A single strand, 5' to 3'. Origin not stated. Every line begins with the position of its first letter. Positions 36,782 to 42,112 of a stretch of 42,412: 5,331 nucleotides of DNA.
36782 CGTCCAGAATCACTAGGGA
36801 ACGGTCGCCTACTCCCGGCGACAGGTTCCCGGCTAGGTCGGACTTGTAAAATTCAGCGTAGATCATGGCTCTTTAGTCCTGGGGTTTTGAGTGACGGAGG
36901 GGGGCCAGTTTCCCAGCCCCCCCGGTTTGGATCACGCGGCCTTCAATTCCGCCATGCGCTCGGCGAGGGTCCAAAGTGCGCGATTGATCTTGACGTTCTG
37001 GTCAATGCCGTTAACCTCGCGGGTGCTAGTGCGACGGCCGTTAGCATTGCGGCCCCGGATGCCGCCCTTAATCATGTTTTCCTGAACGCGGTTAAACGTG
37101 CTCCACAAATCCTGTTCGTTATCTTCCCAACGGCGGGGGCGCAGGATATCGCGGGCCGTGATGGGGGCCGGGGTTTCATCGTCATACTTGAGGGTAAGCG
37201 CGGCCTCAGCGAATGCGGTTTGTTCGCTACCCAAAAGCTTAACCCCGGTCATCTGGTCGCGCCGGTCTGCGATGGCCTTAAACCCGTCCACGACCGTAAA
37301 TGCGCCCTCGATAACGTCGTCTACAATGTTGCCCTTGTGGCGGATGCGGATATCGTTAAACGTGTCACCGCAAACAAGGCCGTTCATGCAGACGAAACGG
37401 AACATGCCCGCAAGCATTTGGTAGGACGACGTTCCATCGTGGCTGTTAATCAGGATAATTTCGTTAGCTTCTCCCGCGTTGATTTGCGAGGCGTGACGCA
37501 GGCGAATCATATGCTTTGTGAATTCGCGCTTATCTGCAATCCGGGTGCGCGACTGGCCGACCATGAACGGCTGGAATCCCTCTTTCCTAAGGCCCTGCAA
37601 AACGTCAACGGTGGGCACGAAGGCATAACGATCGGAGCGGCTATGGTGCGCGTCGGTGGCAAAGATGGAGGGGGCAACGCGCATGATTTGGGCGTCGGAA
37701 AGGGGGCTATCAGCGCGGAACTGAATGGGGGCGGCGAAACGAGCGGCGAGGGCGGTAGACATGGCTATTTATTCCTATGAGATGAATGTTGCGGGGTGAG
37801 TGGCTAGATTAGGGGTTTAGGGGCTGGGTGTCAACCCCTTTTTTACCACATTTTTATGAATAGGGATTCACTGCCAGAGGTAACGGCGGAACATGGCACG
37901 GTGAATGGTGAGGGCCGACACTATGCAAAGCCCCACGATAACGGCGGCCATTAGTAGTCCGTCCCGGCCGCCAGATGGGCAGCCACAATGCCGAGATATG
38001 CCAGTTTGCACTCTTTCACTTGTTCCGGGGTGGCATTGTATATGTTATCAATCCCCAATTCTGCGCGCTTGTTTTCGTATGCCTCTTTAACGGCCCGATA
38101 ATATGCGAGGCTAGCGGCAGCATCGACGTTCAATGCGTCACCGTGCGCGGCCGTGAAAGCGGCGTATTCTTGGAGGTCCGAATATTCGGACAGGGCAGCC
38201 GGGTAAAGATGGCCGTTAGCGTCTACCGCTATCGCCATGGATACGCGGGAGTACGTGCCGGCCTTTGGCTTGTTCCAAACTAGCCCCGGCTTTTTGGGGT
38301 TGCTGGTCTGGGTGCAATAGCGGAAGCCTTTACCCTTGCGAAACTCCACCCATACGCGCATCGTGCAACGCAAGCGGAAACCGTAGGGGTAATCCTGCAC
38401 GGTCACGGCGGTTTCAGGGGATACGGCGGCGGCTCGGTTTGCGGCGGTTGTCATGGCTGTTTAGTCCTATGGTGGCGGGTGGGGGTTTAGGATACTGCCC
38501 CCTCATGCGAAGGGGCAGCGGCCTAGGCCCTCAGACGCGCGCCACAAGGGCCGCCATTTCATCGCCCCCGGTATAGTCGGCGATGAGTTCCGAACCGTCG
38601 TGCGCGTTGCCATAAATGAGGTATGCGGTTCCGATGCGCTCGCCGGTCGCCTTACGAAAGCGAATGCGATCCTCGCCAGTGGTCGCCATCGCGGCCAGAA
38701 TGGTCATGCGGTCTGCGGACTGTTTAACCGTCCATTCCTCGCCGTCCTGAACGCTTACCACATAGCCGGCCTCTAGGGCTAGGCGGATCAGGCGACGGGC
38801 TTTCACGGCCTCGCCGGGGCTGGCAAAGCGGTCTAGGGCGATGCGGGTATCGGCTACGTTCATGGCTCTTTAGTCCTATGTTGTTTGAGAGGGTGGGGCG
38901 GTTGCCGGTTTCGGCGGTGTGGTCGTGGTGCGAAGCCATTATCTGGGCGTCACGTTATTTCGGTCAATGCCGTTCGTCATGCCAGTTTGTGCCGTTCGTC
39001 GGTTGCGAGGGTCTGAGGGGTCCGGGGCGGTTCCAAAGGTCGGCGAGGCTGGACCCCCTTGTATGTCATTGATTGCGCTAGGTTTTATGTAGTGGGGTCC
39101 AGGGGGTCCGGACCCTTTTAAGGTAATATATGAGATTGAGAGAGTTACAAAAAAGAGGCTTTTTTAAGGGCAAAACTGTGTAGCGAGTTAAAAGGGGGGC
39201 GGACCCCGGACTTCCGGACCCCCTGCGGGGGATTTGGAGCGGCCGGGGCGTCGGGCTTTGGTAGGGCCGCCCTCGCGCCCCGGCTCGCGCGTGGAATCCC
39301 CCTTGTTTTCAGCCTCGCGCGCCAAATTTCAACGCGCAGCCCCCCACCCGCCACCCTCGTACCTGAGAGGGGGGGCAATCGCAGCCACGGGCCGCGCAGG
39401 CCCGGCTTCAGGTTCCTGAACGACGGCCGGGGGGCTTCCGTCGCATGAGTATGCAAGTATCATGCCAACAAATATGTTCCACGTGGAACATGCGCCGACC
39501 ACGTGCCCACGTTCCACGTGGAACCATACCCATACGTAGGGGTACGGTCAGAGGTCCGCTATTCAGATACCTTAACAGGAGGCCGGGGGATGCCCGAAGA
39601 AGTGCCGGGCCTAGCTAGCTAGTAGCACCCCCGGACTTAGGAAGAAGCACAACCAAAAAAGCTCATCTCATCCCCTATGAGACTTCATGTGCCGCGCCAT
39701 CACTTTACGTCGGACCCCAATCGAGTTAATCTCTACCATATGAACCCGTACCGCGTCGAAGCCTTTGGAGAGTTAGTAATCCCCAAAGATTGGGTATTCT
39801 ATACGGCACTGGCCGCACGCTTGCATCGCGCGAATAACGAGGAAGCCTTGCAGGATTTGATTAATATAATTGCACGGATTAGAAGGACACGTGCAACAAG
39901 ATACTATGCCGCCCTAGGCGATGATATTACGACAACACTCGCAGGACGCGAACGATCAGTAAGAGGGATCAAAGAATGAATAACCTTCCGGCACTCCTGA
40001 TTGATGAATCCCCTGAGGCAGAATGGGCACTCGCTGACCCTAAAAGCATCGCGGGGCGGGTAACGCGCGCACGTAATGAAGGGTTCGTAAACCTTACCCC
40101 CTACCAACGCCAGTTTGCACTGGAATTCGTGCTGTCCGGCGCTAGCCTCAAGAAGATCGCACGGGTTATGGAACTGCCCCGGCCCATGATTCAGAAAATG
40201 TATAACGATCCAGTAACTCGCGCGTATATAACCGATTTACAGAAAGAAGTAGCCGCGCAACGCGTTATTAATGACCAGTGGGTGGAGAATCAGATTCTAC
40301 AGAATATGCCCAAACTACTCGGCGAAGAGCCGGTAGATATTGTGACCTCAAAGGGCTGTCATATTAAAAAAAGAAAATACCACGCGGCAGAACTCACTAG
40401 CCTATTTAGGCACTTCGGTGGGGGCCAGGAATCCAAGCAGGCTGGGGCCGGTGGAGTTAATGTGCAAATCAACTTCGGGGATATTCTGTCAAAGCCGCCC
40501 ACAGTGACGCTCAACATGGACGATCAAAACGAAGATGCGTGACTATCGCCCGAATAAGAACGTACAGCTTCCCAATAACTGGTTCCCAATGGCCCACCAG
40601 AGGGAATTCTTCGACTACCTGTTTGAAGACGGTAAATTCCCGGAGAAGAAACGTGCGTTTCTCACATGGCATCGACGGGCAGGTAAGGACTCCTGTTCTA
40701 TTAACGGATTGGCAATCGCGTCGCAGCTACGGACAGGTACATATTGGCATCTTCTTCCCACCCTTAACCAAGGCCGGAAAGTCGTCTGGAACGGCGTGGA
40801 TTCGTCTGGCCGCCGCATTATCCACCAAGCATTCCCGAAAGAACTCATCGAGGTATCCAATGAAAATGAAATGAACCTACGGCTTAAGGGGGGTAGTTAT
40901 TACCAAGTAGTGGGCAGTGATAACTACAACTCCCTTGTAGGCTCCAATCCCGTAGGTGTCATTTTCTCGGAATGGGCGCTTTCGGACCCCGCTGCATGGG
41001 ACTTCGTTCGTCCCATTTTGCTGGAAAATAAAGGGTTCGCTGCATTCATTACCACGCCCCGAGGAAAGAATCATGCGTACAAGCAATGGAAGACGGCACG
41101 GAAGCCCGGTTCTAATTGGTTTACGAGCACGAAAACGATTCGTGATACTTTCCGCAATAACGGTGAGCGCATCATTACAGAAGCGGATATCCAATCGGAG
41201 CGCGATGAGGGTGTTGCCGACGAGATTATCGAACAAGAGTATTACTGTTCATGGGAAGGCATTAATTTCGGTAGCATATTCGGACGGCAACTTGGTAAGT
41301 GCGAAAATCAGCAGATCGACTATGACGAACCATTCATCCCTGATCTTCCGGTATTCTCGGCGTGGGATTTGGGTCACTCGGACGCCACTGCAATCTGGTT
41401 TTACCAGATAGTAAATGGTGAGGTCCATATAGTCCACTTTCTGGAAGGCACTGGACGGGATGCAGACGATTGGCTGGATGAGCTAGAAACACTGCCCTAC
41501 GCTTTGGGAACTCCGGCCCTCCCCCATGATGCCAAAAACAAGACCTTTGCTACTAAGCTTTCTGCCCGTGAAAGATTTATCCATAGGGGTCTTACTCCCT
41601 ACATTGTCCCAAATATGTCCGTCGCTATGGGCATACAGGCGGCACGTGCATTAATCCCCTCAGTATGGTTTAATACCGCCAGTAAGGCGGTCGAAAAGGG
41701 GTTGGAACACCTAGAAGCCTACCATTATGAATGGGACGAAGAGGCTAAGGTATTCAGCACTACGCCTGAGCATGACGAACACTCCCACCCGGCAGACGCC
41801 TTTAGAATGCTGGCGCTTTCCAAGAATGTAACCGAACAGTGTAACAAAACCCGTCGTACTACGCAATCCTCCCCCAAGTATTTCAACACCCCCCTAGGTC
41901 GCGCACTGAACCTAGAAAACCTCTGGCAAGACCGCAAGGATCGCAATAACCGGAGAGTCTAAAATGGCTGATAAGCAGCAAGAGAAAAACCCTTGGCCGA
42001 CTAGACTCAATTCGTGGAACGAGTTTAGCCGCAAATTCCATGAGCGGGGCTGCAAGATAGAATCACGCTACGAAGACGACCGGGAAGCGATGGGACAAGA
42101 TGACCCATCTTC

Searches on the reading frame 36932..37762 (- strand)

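Call 70: search_protein_families(library=pfam, proteins=[window:36932-37762:-], max_evalue=0.01)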
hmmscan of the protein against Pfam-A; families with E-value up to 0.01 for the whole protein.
window:36932-37762:- (276 aa): 2 families
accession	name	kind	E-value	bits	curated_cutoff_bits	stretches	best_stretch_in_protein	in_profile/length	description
PF06067.16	DUF932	-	2.8e-53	181.5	23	1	38-264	1-227/227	Domain of unknown function (DUF932)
PF11030.13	Nucleocapsid-N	-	0.0065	16.9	19.6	0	210-271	48-109/167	Nucleocapsid protein N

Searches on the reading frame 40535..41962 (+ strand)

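Call 31: search_protein_families(library=phrogs, proteins=[window:40535-41962:+], max_evalue=0.00001)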
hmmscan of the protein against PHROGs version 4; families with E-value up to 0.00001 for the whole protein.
window:40535-41962:+ (475 aa): 2 families
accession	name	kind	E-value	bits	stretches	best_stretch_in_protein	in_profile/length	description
phrog_2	-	head and packaging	1.2e-24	88.1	1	11-441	260-601/807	terminase large subunit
phrog_2472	-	unknown function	3.1e-23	83.7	1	269-435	140-313/324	-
